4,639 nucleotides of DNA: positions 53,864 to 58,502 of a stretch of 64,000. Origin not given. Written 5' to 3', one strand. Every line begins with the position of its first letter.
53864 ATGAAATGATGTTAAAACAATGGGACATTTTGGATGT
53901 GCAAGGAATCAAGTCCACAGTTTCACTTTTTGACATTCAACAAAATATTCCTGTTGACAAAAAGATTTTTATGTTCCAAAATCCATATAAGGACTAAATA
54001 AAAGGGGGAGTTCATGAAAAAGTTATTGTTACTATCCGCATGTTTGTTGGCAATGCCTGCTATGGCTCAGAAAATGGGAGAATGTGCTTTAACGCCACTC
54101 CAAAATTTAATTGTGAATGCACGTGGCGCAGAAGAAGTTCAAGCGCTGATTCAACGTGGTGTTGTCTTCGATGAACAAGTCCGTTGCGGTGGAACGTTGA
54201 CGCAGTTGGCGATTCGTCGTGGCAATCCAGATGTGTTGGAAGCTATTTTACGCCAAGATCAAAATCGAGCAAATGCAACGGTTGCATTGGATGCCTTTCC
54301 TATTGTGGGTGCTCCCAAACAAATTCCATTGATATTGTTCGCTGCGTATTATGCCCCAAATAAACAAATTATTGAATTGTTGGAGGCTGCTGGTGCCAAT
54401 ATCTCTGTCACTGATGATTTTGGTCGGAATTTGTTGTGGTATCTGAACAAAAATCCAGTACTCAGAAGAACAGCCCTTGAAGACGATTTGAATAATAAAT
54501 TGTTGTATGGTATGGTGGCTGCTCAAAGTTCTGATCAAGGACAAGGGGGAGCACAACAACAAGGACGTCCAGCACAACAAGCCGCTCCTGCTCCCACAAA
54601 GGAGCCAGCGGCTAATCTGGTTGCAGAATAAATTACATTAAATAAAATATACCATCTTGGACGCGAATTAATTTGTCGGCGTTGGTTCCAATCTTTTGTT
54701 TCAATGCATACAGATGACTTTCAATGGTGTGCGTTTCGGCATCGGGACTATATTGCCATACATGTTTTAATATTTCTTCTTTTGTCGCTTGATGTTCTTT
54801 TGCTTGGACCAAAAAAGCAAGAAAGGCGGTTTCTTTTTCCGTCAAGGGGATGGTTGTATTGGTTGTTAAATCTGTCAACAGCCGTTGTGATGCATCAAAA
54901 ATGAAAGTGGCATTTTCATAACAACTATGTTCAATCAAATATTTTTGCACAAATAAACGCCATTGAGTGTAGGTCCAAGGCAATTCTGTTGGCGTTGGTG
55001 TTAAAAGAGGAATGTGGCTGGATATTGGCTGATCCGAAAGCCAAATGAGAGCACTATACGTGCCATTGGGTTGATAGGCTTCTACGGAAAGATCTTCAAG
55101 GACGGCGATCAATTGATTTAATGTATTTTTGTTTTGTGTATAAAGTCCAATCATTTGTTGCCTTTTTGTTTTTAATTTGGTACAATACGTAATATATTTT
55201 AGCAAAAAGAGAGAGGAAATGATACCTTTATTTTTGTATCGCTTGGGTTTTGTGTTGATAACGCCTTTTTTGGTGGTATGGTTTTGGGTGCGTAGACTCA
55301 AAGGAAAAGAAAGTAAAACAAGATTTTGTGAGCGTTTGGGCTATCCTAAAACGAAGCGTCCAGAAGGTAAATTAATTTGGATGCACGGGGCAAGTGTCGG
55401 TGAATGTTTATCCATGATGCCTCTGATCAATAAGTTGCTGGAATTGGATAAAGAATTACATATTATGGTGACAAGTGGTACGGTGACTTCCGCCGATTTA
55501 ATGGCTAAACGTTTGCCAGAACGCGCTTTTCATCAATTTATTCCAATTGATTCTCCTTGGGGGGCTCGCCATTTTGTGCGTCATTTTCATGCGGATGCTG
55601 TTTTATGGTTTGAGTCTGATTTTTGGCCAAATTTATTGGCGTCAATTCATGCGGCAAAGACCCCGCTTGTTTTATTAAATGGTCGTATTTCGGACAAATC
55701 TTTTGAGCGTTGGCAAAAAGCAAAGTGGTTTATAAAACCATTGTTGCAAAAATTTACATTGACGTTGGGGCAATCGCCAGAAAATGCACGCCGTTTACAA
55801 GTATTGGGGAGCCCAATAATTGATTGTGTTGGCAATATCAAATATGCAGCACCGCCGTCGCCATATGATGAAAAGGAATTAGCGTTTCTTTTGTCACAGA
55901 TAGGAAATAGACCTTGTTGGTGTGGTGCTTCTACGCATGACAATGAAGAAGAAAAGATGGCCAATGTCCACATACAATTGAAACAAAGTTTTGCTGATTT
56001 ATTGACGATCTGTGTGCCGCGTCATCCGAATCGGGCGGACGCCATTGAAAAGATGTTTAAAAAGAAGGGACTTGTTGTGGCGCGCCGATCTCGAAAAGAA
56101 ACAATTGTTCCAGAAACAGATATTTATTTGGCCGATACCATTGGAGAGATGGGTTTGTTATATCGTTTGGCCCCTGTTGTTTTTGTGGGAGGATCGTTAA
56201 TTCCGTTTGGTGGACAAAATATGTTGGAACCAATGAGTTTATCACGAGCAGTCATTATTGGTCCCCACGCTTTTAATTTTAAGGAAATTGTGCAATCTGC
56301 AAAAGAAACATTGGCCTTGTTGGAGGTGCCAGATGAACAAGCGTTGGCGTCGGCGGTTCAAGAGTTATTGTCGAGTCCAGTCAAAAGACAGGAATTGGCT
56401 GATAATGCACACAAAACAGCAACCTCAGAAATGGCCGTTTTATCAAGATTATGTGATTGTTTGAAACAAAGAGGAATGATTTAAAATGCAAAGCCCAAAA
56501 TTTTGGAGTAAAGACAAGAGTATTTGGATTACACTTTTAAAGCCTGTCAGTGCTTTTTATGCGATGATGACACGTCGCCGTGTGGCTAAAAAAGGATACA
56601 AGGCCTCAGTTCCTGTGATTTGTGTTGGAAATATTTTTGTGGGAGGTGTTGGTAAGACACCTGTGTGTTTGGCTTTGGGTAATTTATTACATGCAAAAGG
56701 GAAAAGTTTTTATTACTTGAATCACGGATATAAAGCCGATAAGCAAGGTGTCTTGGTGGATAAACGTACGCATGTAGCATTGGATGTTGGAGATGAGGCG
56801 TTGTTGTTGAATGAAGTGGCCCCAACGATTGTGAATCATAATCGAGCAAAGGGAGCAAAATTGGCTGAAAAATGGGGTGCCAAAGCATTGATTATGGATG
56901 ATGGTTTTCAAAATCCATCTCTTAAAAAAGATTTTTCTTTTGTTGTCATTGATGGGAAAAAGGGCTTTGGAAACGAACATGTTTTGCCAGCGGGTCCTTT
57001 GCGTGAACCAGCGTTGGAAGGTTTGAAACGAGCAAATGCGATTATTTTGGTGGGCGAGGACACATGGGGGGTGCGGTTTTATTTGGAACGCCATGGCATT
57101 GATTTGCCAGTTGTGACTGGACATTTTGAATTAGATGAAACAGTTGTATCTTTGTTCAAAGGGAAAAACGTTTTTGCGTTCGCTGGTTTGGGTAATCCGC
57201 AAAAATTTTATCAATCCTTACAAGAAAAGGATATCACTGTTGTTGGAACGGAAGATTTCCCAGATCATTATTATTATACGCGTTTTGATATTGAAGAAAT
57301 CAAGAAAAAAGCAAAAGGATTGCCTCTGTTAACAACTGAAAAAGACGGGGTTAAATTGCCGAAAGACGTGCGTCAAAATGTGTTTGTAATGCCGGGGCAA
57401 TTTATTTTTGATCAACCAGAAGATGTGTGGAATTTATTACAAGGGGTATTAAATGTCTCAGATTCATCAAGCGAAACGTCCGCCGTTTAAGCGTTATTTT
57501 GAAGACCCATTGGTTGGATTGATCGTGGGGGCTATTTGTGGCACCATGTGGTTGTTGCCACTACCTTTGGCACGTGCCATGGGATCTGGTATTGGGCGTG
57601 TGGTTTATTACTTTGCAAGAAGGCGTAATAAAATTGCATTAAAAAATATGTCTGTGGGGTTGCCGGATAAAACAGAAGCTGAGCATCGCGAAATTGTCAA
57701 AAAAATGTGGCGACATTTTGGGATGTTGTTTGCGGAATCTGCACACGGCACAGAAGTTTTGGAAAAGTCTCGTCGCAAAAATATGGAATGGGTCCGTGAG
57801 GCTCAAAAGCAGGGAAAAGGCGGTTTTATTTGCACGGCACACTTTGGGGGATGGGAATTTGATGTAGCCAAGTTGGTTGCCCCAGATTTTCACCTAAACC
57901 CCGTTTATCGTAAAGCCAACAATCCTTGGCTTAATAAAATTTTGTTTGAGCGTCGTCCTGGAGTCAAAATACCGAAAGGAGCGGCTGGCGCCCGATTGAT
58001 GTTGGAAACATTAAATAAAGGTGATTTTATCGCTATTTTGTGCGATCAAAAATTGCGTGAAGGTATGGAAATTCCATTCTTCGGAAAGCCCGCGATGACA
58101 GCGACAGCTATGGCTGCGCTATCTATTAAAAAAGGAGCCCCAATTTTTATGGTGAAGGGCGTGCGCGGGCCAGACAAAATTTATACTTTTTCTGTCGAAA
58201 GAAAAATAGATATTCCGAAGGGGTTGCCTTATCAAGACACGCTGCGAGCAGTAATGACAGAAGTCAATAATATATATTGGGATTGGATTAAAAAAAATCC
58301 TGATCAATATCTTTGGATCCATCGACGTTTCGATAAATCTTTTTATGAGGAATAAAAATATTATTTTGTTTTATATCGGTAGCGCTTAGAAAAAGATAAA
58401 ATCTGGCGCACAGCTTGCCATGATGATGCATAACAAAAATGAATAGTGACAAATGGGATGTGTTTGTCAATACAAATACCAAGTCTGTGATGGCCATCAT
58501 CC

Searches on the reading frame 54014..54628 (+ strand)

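Call 60: search_protein_families(library=pfam, proteins=[window:54014-54628:+])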
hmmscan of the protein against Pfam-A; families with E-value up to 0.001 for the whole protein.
window:54014-54628:+ (205 aa): 2 families
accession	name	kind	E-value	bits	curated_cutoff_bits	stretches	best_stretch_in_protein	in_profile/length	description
PF13637.12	Ank_4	-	4.4e-06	27.3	22.7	0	40-76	11-47/50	Ankyrin repeats (many copies)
PF12796.13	Ank_2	-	0.0002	22.3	27.3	0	24-83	28-86/90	Ankyrin repeats (3 copies)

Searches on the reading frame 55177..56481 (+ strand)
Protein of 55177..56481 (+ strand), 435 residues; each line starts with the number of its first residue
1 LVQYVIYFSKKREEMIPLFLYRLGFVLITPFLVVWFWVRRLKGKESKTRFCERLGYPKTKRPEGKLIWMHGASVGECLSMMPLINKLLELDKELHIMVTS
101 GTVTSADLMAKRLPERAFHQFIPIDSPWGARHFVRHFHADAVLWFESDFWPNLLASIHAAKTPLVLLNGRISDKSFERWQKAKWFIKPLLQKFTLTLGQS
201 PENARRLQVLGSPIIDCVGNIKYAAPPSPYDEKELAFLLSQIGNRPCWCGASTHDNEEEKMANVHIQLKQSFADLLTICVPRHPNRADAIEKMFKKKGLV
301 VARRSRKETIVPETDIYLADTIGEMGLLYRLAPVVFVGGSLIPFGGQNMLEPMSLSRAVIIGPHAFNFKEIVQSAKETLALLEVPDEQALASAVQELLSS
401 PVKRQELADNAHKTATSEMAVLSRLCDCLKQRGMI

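Call 60: search_protein_families(library=pfam, proteins=[window:55177-56481:+])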
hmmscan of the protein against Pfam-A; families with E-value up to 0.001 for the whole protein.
window:55177-56481:+ (435 aa): 2 families
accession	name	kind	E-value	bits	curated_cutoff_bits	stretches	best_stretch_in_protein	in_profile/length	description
PF04413.22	Glycos_transf_N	-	3e-54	183.7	23.9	1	49-224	2-178/179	3-Deoxy-D-manno-octulosonic-acid transferase (kdotransferase)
PF00534.26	Glycos_transf_1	-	3.9e-05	23.7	26.4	1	346-413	106-171/172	Glycosyl transferases group 1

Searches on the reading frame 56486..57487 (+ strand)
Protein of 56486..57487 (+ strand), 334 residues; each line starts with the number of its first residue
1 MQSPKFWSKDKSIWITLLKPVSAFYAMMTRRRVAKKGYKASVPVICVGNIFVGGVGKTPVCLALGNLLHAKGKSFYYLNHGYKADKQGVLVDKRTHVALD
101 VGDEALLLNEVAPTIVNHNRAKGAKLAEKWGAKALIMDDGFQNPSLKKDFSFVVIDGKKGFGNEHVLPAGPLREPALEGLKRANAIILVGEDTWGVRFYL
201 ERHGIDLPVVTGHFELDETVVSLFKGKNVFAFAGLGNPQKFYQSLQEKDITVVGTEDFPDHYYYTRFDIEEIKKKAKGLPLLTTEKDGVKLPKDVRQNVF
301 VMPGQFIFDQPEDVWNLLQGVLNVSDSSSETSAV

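Call 60: search_protein_families(library=pfam, proteins=[window:56486-57487:+])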
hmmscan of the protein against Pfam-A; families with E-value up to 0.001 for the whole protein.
window:56486-57487:+ (334 aa): 1 family
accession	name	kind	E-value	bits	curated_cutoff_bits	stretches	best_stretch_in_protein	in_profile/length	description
PF02606.20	LpxK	-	9.7e-79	265.3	27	1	16-321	3-326/328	Tetraacyldisaccharide-1-P 4'-kinase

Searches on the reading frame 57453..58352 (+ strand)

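Call 60: search_protein_families(library=pfam, proteins=[window:57453-58352:+])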
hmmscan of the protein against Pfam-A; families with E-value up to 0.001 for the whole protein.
window:57453-58352:+ (300 aa): 1 family
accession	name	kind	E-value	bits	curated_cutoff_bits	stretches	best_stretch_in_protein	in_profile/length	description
PF03279.18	Lip_A_acyltrans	-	1.2e-43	149.9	22.3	1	27-293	21-293/295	Bacterial lipid A biosynthesis acyltransferase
